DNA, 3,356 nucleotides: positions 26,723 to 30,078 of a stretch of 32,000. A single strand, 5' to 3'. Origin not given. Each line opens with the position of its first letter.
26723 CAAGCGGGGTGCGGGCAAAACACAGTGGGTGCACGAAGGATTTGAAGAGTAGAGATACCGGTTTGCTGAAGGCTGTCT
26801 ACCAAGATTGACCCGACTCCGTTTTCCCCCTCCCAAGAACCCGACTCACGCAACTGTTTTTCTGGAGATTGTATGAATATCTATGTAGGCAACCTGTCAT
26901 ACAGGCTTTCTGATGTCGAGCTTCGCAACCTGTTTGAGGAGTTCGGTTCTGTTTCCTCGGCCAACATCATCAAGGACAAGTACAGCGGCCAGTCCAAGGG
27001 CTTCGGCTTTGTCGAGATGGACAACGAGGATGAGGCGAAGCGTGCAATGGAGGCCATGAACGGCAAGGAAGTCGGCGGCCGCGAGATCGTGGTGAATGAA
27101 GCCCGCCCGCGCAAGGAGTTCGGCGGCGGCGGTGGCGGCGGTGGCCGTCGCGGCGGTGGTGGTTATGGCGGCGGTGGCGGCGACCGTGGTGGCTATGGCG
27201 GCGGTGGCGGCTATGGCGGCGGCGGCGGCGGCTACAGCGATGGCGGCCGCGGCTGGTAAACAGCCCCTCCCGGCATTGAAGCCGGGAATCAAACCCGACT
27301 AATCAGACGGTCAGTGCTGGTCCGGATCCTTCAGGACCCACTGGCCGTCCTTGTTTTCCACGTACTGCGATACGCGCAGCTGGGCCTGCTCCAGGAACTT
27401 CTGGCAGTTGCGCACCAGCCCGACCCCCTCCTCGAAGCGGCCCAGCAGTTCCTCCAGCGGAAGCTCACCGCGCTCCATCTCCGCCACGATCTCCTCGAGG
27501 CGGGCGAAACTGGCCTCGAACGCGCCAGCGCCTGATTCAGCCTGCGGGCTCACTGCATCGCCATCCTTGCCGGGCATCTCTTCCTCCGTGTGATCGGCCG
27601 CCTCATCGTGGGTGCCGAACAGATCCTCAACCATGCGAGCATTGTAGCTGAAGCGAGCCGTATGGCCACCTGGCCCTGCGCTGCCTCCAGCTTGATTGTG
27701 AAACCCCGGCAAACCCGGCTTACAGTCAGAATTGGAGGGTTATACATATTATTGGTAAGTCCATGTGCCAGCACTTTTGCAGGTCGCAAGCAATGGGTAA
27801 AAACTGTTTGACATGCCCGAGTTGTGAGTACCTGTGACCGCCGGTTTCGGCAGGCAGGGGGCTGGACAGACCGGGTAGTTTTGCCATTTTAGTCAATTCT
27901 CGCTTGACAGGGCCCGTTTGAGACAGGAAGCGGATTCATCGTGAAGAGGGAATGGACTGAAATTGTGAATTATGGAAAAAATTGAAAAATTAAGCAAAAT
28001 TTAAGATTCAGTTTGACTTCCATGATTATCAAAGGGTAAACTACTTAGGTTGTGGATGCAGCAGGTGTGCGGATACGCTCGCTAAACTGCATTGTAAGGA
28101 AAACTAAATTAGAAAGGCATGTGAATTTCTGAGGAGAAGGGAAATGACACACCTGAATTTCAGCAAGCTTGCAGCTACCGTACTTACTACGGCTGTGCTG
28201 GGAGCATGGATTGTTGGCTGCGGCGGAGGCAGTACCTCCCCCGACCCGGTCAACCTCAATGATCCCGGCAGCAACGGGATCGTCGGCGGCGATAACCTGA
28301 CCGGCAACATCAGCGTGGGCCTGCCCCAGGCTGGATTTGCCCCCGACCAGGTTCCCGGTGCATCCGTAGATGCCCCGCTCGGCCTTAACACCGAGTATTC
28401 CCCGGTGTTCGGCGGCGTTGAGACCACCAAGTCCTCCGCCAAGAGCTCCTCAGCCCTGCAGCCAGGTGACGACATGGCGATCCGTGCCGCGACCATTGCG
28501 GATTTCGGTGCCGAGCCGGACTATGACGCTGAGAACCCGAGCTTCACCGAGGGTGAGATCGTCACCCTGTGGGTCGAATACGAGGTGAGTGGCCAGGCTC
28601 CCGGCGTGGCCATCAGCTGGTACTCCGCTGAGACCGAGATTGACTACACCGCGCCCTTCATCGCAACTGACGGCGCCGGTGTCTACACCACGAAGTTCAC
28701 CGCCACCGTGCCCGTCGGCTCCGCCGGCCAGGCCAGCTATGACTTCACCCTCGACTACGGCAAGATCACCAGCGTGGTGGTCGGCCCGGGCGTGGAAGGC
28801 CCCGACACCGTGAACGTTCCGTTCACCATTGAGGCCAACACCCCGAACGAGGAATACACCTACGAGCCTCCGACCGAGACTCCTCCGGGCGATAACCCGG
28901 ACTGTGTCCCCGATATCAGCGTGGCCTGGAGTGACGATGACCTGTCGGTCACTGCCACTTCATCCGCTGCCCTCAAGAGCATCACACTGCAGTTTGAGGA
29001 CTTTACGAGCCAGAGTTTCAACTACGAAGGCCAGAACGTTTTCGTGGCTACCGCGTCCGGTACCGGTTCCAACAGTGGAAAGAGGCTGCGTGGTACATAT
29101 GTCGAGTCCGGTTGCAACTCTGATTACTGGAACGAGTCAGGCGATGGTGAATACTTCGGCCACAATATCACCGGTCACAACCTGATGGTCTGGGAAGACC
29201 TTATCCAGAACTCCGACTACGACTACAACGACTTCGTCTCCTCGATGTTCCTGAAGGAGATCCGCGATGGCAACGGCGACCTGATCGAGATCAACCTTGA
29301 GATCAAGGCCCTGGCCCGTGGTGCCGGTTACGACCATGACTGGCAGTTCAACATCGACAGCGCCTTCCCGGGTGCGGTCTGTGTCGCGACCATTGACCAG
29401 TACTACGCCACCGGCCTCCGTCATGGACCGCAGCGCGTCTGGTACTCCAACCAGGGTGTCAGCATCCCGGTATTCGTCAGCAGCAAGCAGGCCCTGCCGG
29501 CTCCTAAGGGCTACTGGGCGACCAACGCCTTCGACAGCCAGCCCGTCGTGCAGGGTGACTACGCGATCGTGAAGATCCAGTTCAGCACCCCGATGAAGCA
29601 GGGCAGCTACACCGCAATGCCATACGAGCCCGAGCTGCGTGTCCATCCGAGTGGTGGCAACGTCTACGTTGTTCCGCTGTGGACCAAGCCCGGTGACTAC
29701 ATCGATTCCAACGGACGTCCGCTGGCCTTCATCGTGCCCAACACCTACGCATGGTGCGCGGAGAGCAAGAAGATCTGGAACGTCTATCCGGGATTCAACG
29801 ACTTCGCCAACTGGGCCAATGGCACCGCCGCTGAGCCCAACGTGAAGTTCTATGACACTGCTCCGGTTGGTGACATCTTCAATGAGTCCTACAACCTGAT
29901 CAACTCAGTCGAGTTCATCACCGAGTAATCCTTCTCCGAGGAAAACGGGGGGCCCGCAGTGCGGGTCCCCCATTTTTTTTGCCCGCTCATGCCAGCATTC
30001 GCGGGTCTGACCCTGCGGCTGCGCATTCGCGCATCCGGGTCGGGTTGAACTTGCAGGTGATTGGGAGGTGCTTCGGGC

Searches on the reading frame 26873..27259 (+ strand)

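Call 62: search_protein_families(library=pfam, proteins=[window:26873-27259:+])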
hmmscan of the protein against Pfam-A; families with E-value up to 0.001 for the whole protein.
window:26873-27259:+ (128 aa): 1 family
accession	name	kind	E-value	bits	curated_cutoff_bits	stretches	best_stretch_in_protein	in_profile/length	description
PF00076.28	RRM_1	-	2.5e-24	85.3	20.7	1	3-72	1-69/70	RNA recognition motif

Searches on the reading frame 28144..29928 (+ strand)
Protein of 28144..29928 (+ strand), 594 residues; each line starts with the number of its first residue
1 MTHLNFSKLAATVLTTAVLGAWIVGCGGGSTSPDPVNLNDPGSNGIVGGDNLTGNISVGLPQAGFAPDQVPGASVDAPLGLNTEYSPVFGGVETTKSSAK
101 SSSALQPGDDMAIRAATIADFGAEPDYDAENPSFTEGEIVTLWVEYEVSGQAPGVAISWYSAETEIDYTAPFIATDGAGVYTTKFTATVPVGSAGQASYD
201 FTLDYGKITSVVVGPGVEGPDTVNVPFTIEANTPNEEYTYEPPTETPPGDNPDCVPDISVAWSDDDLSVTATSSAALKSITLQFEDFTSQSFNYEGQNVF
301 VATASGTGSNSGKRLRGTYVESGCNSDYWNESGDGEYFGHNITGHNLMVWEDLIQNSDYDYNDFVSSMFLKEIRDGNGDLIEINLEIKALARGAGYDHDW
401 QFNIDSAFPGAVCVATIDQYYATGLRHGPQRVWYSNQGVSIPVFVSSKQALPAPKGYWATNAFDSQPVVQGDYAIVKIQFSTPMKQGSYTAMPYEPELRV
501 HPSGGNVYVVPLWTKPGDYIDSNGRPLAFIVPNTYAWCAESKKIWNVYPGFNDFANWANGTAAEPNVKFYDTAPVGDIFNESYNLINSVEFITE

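Call 62: search_protein_families(library=pfam, proteins=[window:28144-29928:+])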
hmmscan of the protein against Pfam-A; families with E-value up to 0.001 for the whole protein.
window:28144-29928:+ (594 aa): 2 families
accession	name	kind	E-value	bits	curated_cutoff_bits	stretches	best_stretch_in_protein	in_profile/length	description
PF16130.10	DUF4842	-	1.1e-10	42.5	22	1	380-496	3-116/208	Domain of unknown function (DUF4842)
PF13448.11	DUF4114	-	0.00025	22.4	27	1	336-367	46-81/85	Domain of unknown function (DUF4114)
